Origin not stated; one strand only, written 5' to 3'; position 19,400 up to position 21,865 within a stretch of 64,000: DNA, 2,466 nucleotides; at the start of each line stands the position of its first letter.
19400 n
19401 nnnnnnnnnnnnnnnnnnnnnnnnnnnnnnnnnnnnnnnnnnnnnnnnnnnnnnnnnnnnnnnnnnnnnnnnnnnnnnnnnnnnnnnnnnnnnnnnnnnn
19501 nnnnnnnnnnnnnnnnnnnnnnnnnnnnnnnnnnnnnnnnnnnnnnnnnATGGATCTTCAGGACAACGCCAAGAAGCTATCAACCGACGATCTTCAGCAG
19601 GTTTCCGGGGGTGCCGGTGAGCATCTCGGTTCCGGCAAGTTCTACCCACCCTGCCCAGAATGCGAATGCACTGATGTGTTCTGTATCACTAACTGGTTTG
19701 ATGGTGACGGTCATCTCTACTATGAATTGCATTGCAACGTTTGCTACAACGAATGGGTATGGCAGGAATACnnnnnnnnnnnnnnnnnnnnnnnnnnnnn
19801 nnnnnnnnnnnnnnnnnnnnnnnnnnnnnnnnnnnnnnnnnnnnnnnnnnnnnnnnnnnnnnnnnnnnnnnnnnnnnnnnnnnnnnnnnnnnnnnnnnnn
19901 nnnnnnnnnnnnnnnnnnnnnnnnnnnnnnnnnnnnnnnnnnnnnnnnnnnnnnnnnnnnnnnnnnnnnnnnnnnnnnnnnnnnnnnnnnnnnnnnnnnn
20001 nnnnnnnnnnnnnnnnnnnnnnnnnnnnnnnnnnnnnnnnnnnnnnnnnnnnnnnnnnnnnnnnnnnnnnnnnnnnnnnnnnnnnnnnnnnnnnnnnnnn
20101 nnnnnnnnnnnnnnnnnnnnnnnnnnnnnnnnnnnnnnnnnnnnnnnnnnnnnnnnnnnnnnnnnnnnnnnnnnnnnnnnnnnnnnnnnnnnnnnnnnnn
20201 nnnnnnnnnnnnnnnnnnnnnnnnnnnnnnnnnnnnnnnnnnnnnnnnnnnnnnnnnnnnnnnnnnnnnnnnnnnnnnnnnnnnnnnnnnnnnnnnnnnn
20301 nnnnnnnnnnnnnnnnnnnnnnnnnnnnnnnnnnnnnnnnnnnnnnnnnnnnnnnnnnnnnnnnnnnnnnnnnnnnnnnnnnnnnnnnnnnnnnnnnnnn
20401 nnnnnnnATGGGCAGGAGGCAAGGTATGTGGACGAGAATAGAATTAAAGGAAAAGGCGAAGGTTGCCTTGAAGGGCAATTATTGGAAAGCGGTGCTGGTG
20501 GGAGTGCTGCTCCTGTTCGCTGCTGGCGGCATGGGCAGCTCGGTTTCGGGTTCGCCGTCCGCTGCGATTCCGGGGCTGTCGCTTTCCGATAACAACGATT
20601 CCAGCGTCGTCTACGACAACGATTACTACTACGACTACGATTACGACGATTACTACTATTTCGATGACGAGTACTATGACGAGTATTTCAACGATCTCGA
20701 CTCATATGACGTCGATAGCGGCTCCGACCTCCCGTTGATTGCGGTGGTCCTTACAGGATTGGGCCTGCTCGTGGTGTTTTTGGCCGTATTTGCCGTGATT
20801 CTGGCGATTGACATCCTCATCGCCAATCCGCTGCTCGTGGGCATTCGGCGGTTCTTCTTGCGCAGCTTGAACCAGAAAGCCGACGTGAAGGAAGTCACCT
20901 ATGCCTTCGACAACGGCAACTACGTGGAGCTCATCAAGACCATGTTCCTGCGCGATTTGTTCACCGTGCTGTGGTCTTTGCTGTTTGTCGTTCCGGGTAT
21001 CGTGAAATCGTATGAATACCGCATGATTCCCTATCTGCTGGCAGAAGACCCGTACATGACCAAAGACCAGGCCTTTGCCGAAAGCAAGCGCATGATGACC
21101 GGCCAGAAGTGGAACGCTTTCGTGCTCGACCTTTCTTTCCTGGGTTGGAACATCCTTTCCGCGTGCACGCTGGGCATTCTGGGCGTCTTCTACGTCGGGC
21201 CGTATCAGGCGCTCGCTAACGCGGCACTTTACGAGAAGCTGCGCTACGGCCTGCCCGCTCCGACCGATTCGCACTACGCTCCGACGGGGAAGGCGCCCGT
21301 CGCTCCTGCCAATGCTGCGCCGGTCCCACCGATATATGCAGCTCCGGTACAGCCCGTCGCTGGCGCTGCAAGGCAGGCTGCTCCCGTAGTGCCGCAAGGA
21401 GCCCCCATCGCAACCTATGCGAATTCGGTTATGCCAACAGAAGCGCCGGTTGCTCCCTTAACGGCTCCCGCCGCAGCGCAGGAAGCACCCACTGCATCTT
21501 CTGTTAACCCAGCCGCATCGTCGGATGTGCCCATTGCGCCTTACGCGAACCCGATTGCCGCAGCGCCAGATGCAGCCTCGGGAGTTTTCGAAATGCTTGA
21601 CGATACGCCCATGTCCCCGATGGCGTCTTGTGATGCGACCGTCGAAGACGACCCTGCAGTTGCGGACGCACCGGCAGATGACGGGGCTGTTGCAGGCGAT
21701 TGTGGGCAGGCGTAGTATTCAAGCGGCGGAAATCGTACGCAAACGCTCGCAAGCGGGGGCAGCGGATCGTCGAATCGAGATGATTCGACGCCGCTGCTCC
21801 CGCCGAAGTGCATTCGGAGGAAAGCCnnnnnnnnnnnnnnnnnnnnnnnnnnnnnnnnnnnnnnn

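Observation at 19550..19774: Second, unlinked paralog of the GG-leader zinc-ribbon peptide with identical knuckle spacing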

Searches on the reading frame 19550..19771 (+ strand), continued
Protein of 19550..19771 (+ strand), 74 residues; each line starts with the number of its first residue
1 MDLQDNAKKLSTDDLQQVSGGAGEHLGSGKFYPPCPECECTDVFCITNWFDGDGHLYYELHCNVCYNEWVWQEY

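Call 75: find_encoding_contigs(protein=P0169, flank=10000, max_places=3)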
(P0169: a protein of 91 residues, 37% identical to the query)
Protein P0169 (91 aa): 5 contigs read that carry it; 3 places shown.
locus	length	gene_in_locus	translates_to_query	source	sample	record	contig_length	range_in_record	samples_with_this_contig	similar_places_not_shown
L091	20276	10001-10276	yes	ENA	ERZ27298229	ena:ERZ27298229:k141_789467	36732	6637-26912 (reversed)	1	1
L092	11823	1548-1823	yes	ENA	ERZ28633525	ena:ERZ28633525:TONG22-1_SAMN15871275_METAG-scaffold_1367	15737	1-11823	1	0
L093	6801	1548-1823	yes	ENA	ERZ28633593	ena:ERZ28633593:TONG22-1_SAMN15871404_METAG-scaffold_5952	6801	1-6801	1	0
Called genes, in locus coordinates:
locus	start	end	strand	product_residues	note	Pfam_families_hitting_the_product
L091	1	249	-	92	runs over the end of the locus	-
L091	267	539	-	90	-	-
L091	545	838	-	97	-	-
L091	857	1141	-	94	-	-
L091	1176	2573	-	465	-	PF04055:Radical_SAM, PF13353:Fer4_12 (weak), PF13186:SPASM (weak)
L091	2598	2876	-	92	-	-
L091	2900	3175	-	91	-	-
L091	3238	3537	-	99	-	-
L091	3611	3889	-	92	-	-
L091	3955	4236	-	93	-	-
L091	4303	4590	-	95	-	-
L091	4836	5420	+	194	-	PF00440:TetR_N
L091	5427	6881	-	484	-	PF07228:SpoIIE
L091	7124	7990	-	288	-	PF00665:rve, PF13683:rve_3, PF13333:rve_2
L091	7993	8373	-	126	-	-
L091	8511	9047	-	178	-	-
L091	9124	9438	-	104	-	-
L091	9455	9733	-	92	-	-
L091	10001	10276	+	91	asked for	-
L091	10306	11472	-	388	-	-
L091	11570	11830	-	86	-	-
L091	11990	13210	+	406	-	PF02492:cobW, PF07683:CobW_C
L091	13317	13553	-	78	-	PF06163:DUF977 (weak), PF13412:HTH_24 (weak)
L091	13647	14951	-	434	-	PF04326:SLFN_AlbA_2, PF13749:HATPase_c_4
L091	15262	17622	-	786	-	PF19263:DUF5906 (faint), PF05272:VapE-like_dom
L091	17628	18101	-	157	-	-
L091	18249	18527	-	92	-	-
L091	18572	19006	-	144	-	-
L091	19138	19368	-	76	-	PF01381:HTH_3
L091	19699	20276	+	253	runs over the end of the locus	-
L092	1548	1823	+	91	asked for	-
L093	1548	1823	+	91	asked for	-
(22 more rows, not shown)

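Call 76: find_encoding_contigs(protein=P0166, flank=10000, max_places=3)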
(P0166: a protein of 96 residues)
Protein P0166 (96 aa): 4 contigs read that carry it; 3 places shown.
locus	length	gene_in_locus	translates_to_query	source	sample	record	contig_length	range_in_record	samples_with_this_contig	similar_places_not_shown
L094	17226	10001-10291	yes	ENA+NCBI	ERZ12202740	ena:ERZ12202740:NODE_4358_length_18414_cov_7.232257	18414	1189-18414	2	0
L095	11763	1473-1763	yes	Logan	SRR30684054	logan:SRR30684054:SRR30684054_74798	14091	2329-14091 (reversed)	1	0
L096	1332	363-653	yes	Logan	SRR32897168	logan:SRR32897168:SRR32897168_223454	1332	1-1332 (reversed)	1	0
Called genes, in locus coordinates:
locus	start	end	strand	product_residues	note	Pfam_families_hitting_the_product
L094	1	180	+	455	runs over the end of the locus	?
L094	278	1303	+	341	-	PF01595:CNNM, PF00571:CBS (faint)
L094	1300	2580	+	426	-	PF01595:CNNM, PF00571:CBS, PF03471:CorC_HlyC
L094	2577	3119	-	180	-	PF00625:Guanylate_kin, PF13238:AAA_18 (weak)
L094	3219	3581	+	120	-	-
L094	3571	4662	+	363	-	-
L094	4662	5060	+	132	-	-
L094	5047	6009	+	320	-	PF20720:nSTAND3 (faint), PF00437:T2SSE, PF27713:UCP018868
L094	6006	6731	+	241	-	-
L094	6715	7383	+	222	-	-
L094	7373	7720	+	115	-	-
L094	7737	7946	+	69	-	-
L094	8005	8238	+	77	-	PF00550:PP-binding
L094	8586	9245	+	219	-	PF00583:Acetyltransf_1, PF13673:Acetyltransf_10, PF13508:Acetyltransf_7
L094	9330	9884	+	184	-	PF00132:Hexapep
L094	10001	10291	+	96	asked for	-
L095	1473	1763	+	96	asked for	-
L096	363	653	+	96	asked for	-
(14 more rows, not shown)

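Call 78: search_protein_families(library=ncbifam, proteins=[L091:1176-2573:-, L002:84-2243:-, L002:2250-2831:-, L083:5070-6770:+, L083:6833-7696:-, L091:10306-11472:-], max_evalue=0.00001)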
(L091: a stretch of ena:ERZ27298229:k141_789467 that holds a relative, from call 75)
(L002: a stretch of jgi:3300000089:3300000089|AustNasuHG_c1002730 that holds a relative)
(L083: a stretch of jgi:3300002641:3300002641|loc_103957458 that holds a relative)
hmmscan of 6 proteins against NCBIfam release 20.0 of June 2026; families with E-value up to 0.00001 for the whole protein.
L091:1176-2573:- (465 aa): 63 families (the best 25 are shown)
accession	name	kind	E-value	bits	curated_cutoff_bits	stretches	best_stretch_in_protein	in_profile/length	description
TIGR04545.1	rSAM_ahbD_hemeb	equivalog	1.7e-28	100.1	500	1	94-419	6-319/339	heme b synthase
TIGR04054.1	rSAM_NirJ1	equivalog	1.2e-24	86.7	650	1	92-416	40-361/387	putative heme d1 biosynthesis radical SAM protein NirJ1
TIGR04546.1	rSAM_ahbC_deAc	equivalog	4.6e-24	84.9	650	1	91-252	42-202/390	12,18-didecarboxysiroheme deacetylase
TIGR04250.1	SCM_rSAM_ScmE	equivalog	1.9e-23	83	400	1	90-423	5-333/358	SynChlorMet cassette radical SAM/SPASM protein ScmE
TIGR04051.1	rSAM_NirJ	equivalog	2.4e-23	82.7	515.45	1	95-254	9-167/354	heme d1 biosynthesis radical SAM protein NirJ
TIGR02668.1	moaA_archaeal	equivalog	3.7e-23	82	325.25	1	90-299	12-222/303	GTP 3',8-cyclase MoaA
TIGR04251.1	SCM_rSAM_ScmF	equivalog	2.7e-22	79.6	400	1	90-420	6-324/353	SynChlorMet cassette radical SAM/SPASM protein ScmF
TIGR04133.1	rSAM_w_lipo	hypoth_equivalog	5e-22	78.3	425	1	94-300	30-237/350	TIGR04133 family radical SAM/SPASM protein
NF045574.1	sacti_mat_StsB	exception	5.3e-22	78.3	625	1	92-266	100-272/466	StsB family radical SAM/SPASM domain sactipeptide maturase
TIGR04053.2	TIGR04053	equivalog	1.2e-21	77.4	395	1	95-415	15-343/366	TIGR04053 family radical SAM/SPASM domain-containing protein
NF041298.1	rSAM_mat_DynA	equivalog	3.6e-21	75.5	450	1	95-424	8-328/356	dynobactin maturation radical SAM/SPASM protein DynA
TIGR04055.1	rSAM_NirJ2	equivalog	5.8e-21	75.3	500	1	94-441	6-324/326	putative heme d1 biosynthesis radical SAM protein NirJ2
TIGR04340.1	rSAM_ACGX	hypoth_equivalog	1e-20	74.3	400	1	90-427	5-329/341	radical SAM/SPASM domain protein, ACGX system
NF050035.1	rSAM_WgK_link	exception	1.7e-20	73.3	650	1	90-420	11-346/367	radical SAM/SPASM peptide maturase WgkB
TIGR04347.1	pseudo_SAM_Halo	equivalog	8e-20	71.4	525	1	93-255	43-204/390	TIGR04347 family pseudo-SAM/SPASM protein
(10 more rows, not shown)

L002:84-2243:- (719 aa): 187 families (the best 25 are shown)
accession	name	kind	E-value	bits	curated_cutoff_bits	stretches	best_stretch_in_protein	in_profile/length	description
TIGR03796.1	NHLM_micro_ABC1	equivalog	1.6e-278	925.8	853.3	1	14-716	1-709/710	NHLP family bacteriocin export ABC transporter peptidase/permease/ATPase subunit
TIGR01846.1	type_I_sec_HlyB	subfamily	2.6e-123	412.7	725.55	1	29-716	3-689/694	type I secretion system permease/ATPase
TIGR03797.1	NHLM_micro_ABC2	equivalog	1e-110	371.3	709.4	1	107-717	80-683/686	NHLP bacteriocin export ABC transporter permease/ATPase subunit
TIGR03375.1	type_I_sec_LssB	subfamily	1.2e-106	357.7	693.1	1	29-708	5-691/696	type I secretion system permease/ATPase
TIGR01193.1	bacteriocin_ABC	subfamily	1.1e-102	344.8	523.85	1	20-716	1-706/708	peptide cleavage/export ABC transporter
TIGR00958.1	3a01208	subfamily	4.6e-86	289.6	874.6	1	157-716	155-711/711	antigen peptide transporter 2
TIGR02203.1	MsbA_lipidA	equivalog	6e-85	285.8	602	1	176-716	28-566/572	lipid A export permease/ATP-binding protein MsbA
TIGR02204.1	MsbA_rel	hypoth_equivalog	2.5e-83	280.7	780.4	1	156-717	7-573/576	ABC transporter, permease/ATP-binding protein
NF045513.1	HepA_fam_ABC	equivalog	3e-76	257.2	725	1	211-711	100-601/610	heterocyst formation ABC transporter subunit HepA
NF010178.0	PRK13657.1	equivalog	1.3e-75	255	733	1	162-717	14-568/588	glucan ABC transporter ATP-binding protein/ permease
NF052233.1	CphA_assoc_ABC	equivalog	2.1e-72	244.6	880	1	156-716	177-740/766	cyanophycin metabolism-associated ABC transporter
TIGR01842.1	type_I_sec_PrtD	subfamily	3.8e-72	243.6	510.15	1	163-707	2-542/544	type I secretion system permease/ATPase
NF045998.1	cleave_ABC_plasm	equivalog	3e-70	237.3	500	1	20-675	2-655/673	Mbov_0121 family peptidase domain-containing ABC transporter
NF008381.0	PRK11176.1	equivalog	3.9e-70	236.9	867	1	167-715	30-575/582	lipid A ABC transporter ATP-binding protein/permease MsbA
NF008055.0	PRK10789.1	equivalog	3.1e-68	230.6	845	1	177-715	26-567/590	SmdA family multidrug ABC transporter permease/ATP-binding protein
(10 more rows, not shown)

L002:2250-2831:- (193 aa): 1 family
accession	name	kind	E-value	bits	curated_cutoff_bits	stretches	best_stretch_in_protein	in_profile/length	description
TIGR03794.1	NHLM_micro_HlyD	equivalog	8.3e-28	97.4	156.2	2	72-192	293-416/421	NHLP bacteriocin system secretion protein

L083:5070-6770:+ (566 aa): 0 families

L083:6833-7696:- (287 aa): 0 families

L091:10306-11472:- (388 aa): 0 families

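Call 84: search_protein_families(library=ncbifam, proteins=[P0141, P0146, P0140, P0169, P0078, P0009, P0055, P0004, P0007, P0065], max_evalue=0.001)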
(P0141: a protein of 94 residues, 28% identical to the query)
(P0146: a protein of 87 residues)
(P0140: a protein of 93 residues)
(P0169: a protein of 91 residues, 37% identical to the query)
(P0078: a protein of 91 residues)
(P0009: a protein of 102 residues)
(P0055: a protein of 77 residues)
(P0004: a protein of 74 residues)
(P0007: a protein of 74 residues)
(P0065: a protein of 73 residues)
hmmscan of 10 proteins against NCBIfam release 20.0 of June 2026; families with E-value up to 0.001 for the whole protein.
P0141 (94 aa): 3 families
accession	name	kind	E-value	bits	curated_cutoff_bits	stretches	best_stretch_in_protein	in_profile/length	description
TIGR01384.1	TFS_arch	equivalog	8.1e-05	23.3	64.75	1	12-91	26-99/101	transcription factor S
TIGR03798.1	leader_Nif11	subfamily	0.00079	19.6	32.3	0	15-44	21-50/68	Nif11-like leader peptide family RiPP precursor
NF003008.0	PRK03824.1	equivalog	0.00088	19.2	125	0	71-92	61-83/135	hydrogenase nickel incorporation protein HypA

P0146 (87 aa): 3 families
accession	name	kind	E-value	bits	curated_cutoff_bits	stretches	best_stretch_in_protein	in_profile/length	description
TIGR03655.1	anti_R_Lar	subfamily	8.7e-06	26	39.6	1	56-86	3-39/55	Lar family restriction alleviation protein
NF047912.1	ECs_2282_CxxC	subfamily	0.00022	21.1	37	1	56-83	4-35/60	ECs_2282 family putative zinc-binding protein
TIGR03798.1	leader_Nif11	subfamily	0.0009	19.5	32.3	0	15-43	21-49/68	Nif11-like leader peptide family RiPP precursor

P0140 (93 aa): 2 families
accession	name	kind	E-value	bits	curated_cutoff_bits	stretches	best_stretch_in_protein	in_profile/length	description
NF047912.1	ECs_2282_CxxC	subfamily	0.00025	20.9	37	1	54-89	4-36/60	ECs_2282 family putative zinc-binding protein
TIGR02605.1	CxxC_CxxC_SSSS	subfamily_domain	0.00052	20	31.3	0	53-68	27-42/52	FmdB family zinc ribbon protein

P0169 (91 aa): 0 families

P0078 (91 aa): 2 families
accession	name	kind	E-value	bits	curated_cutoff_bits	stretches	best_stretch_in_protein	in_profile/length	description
TIGR03798.1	leader_Nif11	subfamily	3.6e-05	23.9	32.3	1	10-41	21-50/68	Nif11-like leader peptide family RiPP precursor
NF047912.1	ECs_2282_CxxC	subfamily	0.00028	20.7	37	1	57-90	4-38/60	ECs_2282 family putative zinc-binding protein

P0009 (102 aa): 4 families
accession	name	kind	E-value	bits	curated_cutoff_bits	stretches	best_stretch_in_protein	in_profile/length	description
NF041869.1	paae_haloarch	equivalog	0.00015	21.9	100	1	58-92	16-49/56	1,2-phenylacetyl-CoA epoxidase subunit PaaE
NF047912.1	ECs_2282_CxxC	subfamily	0.00023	21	37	1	59-97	2-39/60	ECs_2282 family putative zinc-binding protein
TIGR03798.1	leader_Nif11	subfamily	0.00027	21.1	32.3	0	12-44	17-49/68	Nif11-like leader peptide family RiPP precursor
NF011482.0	PRK14892.1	equivalog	0.00098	19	109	0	61-93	23-50/101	putative transcription elongation factor Elf1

P0055 (77 aa): 0 families

P0004 (74 aa): 0 families

P0007 (74 aa): 2 families
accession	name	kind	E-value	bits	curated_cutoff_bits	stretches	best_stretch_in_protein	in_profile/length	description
TIGR04165.1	methano_modCys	hypoth_equivalog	4.5e-05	23.6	60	1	33-70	8-47/50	TIGR04165 family Cys-rich peptide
TIGR03655.1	anti_R_Lar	subfamily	0.0002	21.6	39.6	1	32-68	1-37/55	Lar family restriction alleviation protein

P0065 (73 aa): 3 families
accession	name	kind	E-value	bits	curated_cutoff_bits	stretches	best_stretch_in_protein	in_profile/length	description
TIGR04165.1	methano_modCys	hypoth_equivalog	5.6e-06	26.5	60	1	33-67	8-48/50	TIGR04165 family Cys-rich peptide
NF047912.1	ECs_2282_CxxC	subfamily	0.00018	21.4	37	1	34-63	4-35/60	ECs_2282 family putative zinc-binding protein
NF011481.0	PRK14890.1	equivalog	0.0002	21.3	61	1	34-63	29-58/61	putative Zn-ribbon RNA-binding protein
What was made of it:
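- On Nif11-like leader RiPP precursors, TIGR03798: Long-leader relatives score 19-24 bits against a cut-off of 32.3 (call 84).
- Closest known: NHLP / Nif11-derived. Different: Even the long leaders score below the TIGR03798 cut-off (19-24 against 32.3 bits, call 84).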

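Call 86: find_encoding_contigs(protein=P0142, flank=10000, max_places=3)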
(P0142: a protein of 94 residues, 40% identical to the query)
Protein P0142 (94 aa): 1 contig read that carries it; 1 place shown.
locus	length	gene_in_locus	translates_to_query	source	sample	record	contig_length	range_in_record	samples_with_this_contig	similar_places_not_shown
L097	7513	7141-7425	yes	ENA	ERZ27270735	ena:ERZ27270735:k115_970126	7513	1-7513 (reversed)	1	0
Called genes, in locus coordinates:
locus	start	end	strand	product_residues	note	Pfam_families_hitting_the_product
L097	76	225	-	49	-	-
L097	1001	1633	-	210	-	PF06445:GyrI-like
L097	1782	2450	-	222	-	PF04140:ICMT, PF04191:PEMT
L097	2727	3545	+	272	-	PF01381:HTH_3, PF13560:HTH_31, PF12674:Zn_ribbon_2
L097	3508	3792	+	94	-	-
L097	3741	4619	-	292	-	-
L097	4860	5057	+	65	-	-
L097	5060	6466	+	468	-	PF04055:Radical_SAM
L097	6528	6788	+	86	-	-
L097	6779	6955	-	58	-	-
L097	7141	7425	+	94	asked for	-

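Call 89: search_solved_structures(query=A2, max_evalue=1)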
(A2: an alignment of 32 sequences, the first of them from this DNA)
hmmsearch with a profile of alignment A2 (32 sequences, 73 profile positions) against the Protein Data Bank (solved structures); distinct sequences matched with E-value up to 1: 136 (the best 60 are shown).
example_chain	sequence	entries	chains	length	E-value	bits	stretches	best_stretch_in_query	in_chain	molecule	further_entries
5fj8_I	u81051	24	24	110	1.2e-08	37.6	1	5-68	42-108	DNA-DIRECTED RNA POLYMERASE III SUBUNIT RPC10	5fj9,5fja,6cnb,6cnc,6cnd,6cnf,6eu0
1qyp_A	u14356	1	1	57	2.3e-05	27.1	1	29-68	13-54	RNA POLYMERASE II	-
7aoc_I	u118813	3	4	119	3.4e-05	26.5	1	27-70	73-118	DNA-directed RNA polymerase I subunit RPA12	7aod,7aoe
3qt1_I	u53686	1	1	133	4.7e-05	26.1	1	31-68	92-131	DNA-directed RNA polymerase II subunit RPB9, DNA-directed RNA polymerase III subunit RPC10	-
6rfl_S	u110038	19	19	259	6.8e-05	25.6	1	27-68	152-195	DNA-directed RNA polymerase 30 kDa polypeptide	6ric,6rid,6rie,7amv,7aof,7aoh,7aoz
4c2m_I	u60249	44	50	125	7.1e-05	25.5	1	28-70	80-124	DNA-DIRECTED RNA POLYMERASE I SUBUNIT RPA12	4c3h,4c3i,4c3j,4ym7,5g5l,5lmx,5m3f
5x4z_I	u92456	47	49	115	0.00011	24.9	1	30-70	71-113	DNA-directed RNA polymerase subunit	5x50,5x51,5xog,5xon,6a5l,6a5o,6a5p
3a43_A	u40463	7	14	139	0.00014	24.5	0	33-46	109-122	Hydrogenase nickel incorporation protein hypA | Probable hydrogenase nickel incorporation protein HypA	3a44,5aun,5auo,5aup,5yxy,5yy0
4hc7_A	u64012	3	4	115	0.00018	24.2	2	29-70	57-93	Trans-acting T-cell-specific transcription factor GATA-3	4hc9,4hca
2i13_A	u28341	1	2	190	0.00027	23.7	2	28-70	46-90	Aart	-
5fmf_I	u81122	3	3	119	0.00028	23.6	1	31-71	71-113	DNA-DIRECTED RNA POLYMERASE II SUBUNIT RPB9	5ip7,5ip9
5c44_I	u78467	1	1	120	0.00029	23.6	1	31-71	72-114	DNA-directed RNA polymerase II subunit RPB9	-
1i3q_I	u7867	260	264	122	0.0003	23.5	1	31-71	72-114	DNA-DIRECTED RNA POLYMERASE II 14.2KD POLYPEPTIDE | DNA-directed RNA polymerase II, chain RPB9 | DNA-directed RNA polymerase II 14.2 kDa polypeptide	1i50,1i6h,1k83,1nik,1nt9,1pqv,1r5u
5xon_U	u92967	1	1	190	0.00032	23.4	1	9-69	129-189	General transcription elongation factor TFIIS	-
9eh1_S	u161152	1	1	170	0.00086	22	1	12-69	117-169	Transcription elongation factor A protein 1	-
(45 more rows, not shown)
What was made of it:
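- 19613..19771 (+): Predicted mature core, residues 22-74 (53 aa, 6.27 kDa, pI 4.2, net charge -8): zinc-ribbon domain. The family profile hits RPC10/TFIIS/RPA12 zinc ribbons at E 1e-8 to 1e-4 (call 89).
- On Zinc ribbon (TFIIS/NrdR type): Profile hits to RPC10/TFIIS (call 89).
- Closest known: TFIIS / RPC10 / RPA12 C-terminal and NrdR N-terminal zinc ribbons. Same: Profile E 1.2e-8 to RPC10 (call 89).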

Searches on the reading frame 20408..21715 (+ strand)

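Call 10: search_protein_families(library=pfam, proteins=[window:20408-21715:+])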
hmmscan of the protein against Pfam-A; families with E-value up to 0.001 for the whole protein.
window:20408-21715:+ (435 aa): 1 family
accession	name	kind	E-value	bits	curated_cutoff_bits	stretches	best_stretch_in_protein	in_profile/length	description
PF06161.16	DUF975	-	2.4e-26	93.5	34.8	1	197-279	159-240/243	Protein of unknown function (DUF975)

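Call 78: search_protein_families(library=ncbifam, proteins=[window:20408-21715:+], max_evalue=0.00001)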
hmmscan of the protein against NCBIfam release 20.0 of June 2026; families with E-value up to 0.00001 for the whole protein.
window:20408-21715:+ (435 aa): 0 families
